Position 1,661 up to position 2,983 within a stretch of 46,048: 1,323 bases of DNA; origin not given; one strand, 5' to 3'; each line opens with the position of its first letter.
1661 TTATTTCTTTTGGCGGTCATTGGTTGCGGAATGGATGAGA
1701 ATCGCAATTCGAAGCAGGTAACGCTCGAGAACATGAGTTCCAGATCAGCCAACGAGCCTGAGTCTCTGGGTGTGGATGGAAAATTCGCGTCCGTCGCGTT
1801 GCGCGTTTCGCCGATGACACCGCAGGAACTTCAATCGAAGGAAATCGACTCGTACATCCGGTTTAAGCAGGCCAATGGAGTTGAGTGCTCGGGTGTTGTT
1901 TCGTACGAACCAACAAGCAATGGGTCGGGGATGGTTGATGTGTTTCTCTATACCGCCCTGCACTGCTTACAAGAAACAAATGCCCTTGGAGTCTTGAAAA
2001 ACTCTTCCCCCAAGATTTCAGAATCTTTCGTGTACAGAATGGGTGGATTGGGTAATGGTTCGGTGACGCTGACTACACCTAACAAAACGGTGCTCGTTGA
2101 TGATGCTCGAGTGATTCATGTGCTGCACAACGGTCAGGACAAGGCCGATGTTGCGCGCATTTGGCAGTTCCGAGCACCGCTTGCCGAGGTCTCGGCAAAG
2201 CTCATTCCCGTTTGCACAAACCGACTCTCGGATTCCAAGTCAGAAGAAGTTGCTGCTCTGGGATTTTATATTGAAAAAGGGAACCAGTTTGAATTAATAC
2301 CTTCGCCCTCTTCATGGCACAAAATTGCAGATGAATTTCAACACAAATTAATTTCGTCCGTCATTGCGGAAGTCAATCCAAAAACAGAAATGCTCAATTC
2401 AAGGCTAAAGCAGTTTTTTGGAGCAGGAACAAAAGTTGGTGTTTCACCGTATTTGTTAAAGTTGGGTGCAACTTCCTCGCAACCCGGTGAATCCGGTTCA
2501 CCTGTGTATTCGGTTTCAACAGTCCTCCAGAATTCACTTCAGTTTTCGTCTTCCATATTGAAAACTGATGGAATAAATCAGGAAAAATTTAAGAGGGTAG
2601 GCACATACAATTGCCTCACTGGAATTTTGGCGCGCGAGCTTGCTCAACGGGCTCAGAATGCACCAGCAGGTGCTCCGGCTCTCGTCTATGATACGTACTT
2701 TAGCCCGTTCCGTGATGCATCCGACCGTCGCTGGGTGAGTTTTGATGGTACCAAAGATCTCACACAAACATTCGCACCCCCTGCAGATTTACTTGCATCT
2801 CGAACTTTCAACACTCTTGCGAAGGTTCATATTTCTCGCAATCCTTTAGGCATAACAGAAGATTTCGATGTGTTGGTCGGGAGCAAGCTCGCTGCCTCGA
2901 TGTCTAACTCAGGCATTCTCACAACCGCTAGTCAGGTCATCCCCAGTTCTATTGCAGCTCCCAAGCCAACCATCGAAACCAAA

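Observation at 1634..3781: Trypsin-like protease fused to a polyglycine-rich C-terminal region of about 170 residues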

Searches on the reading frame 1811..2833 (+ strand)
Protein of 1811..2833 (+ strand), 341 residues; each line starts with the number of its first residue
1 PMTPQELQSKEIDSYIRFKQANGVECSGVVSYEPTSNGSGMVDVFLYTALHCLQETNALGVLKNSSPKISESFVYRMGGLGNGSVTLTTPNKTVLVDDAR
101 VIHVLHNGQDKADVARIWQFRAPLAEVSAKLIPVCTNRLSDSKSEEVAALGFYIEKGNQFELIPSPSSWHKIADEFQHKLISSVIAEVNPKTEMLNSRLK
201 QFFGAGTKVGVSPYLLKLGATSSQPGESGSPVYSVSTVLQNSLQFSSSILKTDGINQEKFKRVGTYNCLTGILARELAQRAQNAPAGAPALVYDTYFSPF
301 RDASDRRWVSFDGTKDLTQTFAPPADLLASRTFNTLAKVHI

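Call 23: search_solved_structures(query=A2, max_evalue=10, show_alignments=3)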
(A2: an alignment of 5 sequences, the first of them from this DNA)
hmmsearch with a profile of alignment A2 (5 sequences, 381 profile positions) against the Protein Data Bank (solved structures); distinct sequences matched with E-value up to 10: 1.
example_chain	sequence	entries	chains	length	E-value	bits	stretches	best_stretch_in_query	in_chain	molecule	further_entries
4v7h_BP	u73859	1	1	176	6.8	9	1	41-105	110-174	60S ribosomal protein L19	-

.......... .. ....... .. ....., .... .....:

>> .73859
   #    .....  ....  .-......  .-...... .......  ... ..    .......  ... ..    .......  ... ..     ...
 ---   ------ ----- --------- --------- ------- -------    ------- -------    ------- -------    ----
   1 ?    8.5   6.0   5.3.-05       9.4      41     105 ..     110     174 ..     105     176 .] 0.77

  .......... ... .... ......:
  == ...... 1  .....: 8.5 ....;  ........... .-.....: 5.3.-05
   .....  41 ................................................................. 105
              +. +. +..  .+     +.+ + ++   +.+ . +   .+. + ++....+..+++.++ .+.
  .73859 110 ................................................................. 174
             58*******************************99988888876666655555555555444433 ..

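Call 29: find_homologous_proteins(query=A2, max_evalue=0.01)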
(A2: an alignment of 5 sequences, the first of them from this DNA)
Query A2 (5 sequences) (341 aa, profile of the alignment): 3 proteins with E <= 0.01 among 8000 candidates.
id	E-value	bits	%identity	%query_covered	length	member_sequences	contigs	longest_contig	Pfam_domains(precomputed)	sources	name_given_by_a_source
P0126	6.3e-14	70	26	83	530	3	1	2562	-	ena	-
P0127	2.3e-11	62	25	81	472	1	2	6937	-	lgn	-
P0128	4.7e-11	61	27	79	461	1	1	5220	-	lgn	-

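Call 39: find_related_loci(query=A5, collection=genome_contigs, flank=6000)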
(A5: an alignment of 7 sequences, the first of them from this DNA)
Query A5 (307 aa) in genome_contigs; peptide patterns used: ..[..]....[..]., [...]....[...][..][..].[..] (x = any residue, [..] = any of these).
4 stretches matched a pattern; 2 encode a relative of the query (tblastn E <= 1e-3); 2 distinct loci.
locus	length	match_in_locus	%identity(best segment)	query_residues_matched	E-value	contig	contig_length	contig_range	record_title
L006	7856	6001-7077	33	2-302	7e-55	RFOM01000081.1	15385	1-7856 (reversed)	MAG: Proteobacteria bacterium isolate WB4_1_1462 contig_100_80, whole genome shotgun sequence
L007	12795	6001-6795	26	6-302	1e-16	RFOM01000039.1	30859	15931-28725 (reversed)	MAG: Proteobacteria bacterium isolate WB4_1_1462 contig_100_38, whole genome shotgun sequence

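Call 40: search_protein_representatives(alignment_id=A5)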
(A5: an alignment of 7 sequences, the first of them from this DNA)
Query: 7 sequences, 314 profile positions. Proteins with E-value up to 0.001 (for the whole library): 36; up to 1e-10: 18; up to 1e-30: 8. The best 36 are listed.
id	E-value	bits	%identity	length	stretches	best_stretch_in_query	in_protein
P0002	1.5e-135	467.9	-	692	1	2-314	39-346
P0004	3.1e-110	384.7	-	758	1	2-312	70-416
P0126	1.4e-83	297.2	-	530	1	3-314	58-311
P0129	1.3e-71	257.8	-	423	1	5-314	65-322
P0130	4.6e-60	219.9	-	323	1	3-314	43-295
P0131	1.4e-51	192.1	-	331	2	173-312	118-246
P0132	1.6e-44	168.8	-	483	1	4-314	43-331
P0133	2.4e-39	151.8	-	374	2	4-240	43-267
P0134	2.4e-26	109.2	-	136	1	2-64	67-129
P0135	3.7e-22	95.4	-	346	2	6-147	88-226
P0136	6.3e-19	84.8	-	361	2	7-172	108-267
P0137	2.6e-17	79.5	-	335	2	18-140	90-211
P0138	2.8e-17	79.4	-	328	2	6-149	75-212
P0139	4.6e-15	72.1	-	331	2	9-133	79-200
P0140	5.3e-15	71.9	-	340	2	3-151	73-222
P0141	1.9e-12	63.5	-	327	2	4-154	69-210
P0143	6.1e-11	58.5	-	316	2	12-145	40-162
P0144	2.5e-10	56.5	-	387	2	15-133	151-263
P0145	3.2e-10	56.2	-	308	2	3-150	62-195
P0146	1.1e-08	51.2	-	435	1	15-282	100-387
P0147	2.7e-08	49.9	-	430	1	12-284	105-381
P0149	6.0e-08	48.7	-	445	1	10-283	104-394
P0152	2.0e-06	43.7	-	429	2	13-80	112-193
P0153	1.1e-05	41.3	-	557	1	26-133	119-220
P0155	3.0e-05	39.9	-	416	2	9-161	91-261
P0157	4.1e-05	39.4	-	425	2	4-139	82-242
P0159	1.9e-04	37.2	-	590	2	17-131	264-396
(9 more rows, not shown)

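Call 41: search_protein_families(library=pfam, proteins=[P0129, P0132, P0135, P0136, P0138, P0141, P0144, P0146, P0149, P0153], max_evalue=0.1)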
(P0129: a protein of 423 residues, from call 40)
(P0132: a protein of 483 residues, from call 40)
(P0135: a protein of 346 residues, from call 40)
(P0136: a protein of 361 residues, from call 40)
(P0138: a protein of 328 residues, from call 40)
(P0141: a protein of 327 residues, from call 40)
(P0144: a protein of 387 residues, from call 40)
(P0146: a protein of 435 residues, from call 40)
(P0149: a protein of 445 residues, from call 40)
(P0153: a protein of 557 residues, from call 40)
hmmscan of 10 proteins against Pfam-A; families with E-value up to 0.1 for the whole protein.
P0129 (423 aa): 0 families

P0132 (483 aa): 0 families

P0135 (346 aa): 0 families

P0136 (361 aa): 0 families

P0138 (328 aa): 0 families

P0141 (327 aa): 0 families

P0144 (387 aa): 0 families

P0146 (435 aa): 0 families

P0149 (445 aa): 0 families

P0153 (557 aa): 0 families

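Call 42: search_protein_families(library=pfam, proteins=[P0137, P0139, P0140, P0143, P0145, P0147, P0152, P0155, P0157, P0159], max_evalue=0.1)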
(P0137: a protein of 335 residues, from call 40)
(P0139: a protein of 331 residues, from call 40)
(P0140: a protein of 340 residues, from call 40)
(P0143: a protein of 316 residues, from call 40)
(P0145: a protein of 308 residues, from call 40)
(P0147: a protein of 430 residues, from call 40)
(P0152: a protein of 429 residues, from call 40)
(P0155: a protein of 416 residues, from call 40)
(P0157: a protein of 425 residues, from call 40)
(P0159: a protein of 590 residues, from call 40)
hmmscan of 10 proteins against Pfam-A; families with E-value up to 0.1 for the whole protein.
P0137 (335 aa): 0 families

P0139 (331 aa): 0 families

P0140 (340 aa): 0 families

P0143 (316 aa): 0 families

P0145 (308 aa): 0 families

P0147 (430 aa): 0 families

P0152 (429 aa): 0 families

P0155 (416 aa): 0 families

P0157 (425 aa): 0 families

P0159 (590 aa): 0 families

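Call 45: search_solved_structures(query=A6, max_evalue=10, show_alignments=4)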
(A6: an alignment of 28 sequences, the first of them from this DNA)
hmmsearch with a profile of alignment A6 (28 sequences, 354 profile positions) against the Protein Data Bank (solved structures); distinct sequences matched with E-value up to 10: 22.
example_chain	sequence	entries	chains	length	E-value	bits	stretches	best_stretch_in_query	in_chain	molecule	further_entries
4nsy_A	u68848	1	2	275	0.0018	20.8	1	66-112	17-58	Lysyl endopeptidase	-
4nsv_A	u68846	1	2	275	0.0026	20.3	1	66-112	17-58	Lysyl endopeptidase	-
6all_A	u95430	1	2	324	0.037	16.5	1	3-45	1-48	Fe(3+)-citrate-binding protein yfmC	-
1arb_A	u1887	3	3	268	0.038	16.5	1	75-112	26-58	ACHROMOBACTER PROTEASE I | Protease 1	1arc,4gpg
1fxy_A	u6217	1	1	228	0.072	15.5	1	104-128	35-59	COAGULATION FACTOR XA-TRYPSIN CHIMERA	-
2yp6_A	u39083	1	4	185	0.11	14.9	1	3-46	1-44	THIOREDOXIN FAMILY PROTEIN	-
28lk_A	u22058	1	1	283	0.13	14.7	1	8-45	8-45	complement-inhibiting protein ChiB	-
1a5i_A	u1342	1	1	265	0.15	14.5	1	106-183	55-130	PLASMINOGEN ACTIVATOR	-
6g79_S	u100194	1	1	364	0.82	12.1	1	245-282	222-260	5-hydroxytryptamine receptor 1B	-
1sgd_E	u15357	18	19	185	1.1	11.7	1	246-295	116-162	Streptogrisin B | Streptogrisin B, Protease B | Streptogrisin B, Proteinase B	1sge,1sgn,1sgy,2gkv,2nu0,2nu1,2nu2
9p1c_B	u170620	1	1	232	1.1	11.6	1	103-137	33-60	Transmembrane protease serine 11A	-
1cso_E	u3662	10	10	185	1.5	11.2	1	262-295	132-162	PROTEINASE B | PROTEINASE B (SGPB) | STREPTOMYCES GRISEUS PROTEINASE B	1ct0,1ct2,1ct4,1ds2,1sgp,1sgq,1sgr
6d3x_A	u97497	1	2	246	1.6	11.2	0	249-281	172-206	Plasminogen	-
3uir_A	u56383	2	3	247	1.6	11.1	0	249-281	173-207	Plasmin light chain B | Plasminogen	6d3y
1qrz_A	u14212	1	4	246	1.6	11.1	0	249-281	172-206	PLASMINOGEN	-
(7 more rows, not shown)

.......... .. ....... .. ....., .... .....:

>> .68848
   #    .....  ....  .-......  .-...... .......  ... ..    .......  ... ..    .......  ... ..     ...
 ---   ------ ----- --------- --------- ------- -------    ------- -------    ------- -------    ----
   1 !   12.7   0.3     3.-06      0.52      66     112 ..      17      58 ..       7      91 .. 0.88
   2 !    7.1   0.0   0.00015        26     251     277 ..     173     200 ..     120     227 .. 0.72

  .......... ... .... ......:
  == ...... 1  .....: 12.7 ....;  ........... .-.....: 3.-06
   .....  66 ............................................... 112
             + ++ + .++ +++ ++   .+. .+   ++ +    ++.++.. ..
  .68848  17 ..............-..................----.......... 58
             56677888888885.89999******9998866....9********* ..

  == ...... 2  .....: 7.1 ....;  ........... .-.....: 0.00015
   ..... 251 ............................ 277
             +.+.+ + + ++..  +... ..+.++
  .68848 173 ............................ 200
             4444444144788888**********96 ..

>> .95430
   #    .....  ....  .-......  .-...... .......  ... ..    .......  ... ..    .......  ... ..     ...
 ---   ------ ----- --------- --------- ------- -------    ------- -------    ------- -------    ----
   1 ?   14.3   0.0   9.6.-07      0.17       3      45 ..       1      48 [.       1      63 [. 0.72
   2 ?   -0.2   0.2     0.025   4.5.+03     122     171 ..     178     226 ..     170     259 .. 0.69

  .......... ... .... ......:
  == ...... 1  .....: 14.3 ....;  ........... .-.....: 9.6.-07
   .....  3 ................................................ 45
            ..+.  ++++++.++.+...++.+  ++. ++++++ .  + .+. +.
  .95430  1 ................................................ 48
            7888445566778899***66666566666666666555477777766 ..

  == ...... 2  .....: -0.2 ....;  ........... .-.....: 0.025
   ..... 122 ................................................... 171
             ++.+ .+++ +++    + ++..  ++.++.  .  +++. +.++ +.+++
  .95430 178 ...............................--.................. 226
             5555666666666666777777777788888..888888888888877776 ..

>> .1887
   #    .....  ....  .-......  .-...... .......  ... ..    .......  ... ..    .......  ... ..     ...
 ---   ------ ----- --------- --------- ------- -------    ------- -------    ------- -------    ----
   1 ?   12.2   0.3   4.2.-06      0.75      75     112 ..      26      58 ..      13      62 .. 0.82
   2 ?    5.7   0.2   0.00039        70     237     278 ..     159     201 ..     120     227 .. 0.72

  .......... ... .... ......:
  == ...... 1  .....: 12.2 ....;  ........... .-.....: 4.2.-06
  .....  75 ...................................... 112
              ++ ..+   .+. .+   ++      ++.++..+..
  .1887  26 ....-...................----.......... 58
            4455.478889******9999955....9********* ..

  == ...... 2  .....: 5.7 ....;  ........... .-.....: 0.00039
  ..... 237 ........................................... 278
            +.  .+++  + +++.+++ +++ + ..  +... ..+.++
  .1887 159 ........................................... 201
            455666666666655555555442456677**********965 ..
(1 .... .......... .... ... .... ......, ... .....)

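Call 75: predict_structure(alignment_id=A6)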
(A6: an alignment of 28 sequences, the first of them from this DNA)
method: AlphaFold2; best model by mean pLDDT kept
length: 307 residues; sequences in the alignment: 28
mean_pLDDT: 71.3   pTM: 0.78
mean pLDDT of the five models: 71.3, 69.9, 69.6, 68.1, 65.9
residues with pLDDT >= 90: 46; 70-90: 129; 50-70: 94; < 50: 38
segments of 3 or more residues with pLDDT < 50: 75-78, 158-162, 164-173, 238-251
pLDDT, mean of each block of 10 residues (from residue 1): 63 80 91 91 85 66 61 50 55 67 75 92 90 71 63 52 46 59 67 71 70 75 90 62 45 70 91 79 79 79 74
secondary structure, 60 per line:
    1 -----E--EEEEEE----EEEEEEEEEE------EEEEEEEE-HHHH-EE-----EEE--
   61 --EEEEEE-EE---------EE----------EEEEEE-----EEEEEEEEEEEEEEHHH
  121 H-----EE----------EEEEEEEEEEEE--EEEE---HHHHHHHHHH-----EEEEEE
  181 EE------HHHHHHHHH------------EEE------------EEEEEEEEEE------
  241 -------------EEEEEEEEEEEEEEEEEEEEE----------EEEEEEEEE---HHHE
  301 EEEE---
elements in order: E9-14 E19-28 E35-42 H44-47 E56-58 E63-68 E93-98 E104-117 H118-121 E139-150 E153-156 H160-169 E175-182 H189-197 E210-212 E225-234 E254-274 E285-293 E300-304

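Call 77: fold_search(model_id=the predicted structure, library=pdb)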
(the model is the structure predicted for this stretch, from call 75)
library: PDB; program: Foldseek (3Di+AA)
matches with E <= 10: 415; with E <= 0.001: 24
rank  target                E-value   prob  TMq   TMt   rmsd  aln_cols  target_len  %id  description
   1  1try                  1.9e-05  1.00  0.43  0.55   7.9       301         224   13  STRUCTURE OF INHIBITED TRYPSIN FROM FUSARIUM OXYSPORUM AT 1.55 ANGSTROMS (released 1996-01-01)
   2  3h7t_B                4.6e-05  1.00  0.38  0.48   9.3       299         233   12  Crystal structure of scabies mite inactivated protease paralogue S-D1 (SMIPP-S-D1) (released 2009-05-12)
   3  1orf                  5.3e-05  1.00  0.43  0.54   7.5       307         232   11  The Oligomeric Structure of Human Granzyme A Reveals the Molecular Determinants of Substrate Specificity (released 2003-07-01)
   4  1anc                  1.0e-04  1.00  0.40  0.52   7.3       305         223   10  ANIONIC TRYPSIN MUTANT WITH SER 214 REPLACED BY LYS (released 1997-04-01)
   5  1tfx_A                1.0e-04  1.00  0.40  0.51   7.5       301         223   12  COMPLEX OF THE SECOND KUNITZ DOMAIN OF TISSUE FACTOR PATHWAY INHIBITOR WITH PORCINE TRYPSIN (released 1998-01-21)
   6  1bui_B                1.2e-04  1.00  0.39  0.47   8.2       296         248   12  Structure of the ternary microplasmin-staphylokinase-microplasmin complex: a proteinase-cofactor-substrate complex in  (released 1999-09-02)
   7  3myw_A                1.4e-04  1.00  0.37  0.47   7.4       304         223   11  The Bowman-Birk type inhibitor from mung bean in ternary complex with porcine trypsin (released 2010-12-29)
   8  3uns                  1.6e-04  1.00  0.39  0.51   7.4       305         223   10  Bovine trypsin variant X(triplePhe227) in complex with small molecule inhibitor (released 2012-11-21)
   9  1an1_E                1.6e-04  1.00  0.40  0.51   7.2       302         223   12  LEECH-DERIVED TRYPTASE INHIBITOR/TRYPSIN COMPLEX (released 1998-07-01)
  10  8jhz_B                1.6e-04  1.00  0.34  0.31  11.0       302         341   12  Cryo-EM structure of the TcsH-TMPRSS2 complex (released 2024-03-20)
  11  9hek_F                1.6e-04  1.00  0.36  0.43   9.3       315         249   12  Trimeric CD163 bound to human haptoglobin-haemoglobin complex (released 2025-07-02)
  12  1v2q                  2.4e-04  1.00  0.39  0.51   7.2       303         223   11  Trypsin inhibitor in complex with bovine trypsin variant X(SSWI)bT.B4 (released 2004-06-01)
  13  8y7x_x                2.4e-04  1.00  0.37  0.46   9.4       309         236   11  Structure of HCoV-HKU1A spike in the functionally anchored-3up conformation with 3TMPRSS2 (released 2024-07-17)
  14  1a0j_A                2.9e-04  1.00  0.39  0.50   7.4       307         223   11  CRYSTAL STRUCTURE OF A NON-PSYCHROPHILIC TRYPSIN FROM A COLD-ADAPTED FISH SPECIES. (released 1999-01-13)
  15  7xyd_D                4.1e-04  1.00  0.36  0.44   9.4       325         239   11  Crystal structure of TMPRSS2 in complex with Nafamostat (released 2023-12-06)
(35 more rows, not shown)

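Call 91: find_encoding_contigs(protein=P0127, flank=5000, max_places=2)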
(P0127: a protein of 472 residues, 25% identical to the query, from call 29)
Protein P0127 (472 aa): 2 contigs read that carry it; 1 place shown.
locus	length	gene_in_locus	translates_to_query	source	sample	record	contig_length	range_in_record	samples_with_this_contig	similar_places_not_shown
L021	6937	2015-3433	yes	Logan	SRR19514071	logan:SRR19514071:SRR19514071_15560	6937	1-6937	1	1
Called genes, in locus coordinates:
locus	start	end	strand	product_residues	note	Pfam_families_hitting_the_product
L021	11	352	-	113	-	PF17941:PP_kinase_C_1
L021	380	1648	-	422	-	PF13089:PP_kinase_N, PF02503:PP_kinase, PF17941:PP_kinase_C_1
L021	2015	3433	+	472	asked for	-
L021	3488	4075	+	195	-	-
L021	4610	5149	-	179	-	PF00291:PALP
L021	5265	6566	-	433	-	PF03600:CitMHS, PF07158:MatC_N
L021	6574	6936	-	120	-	?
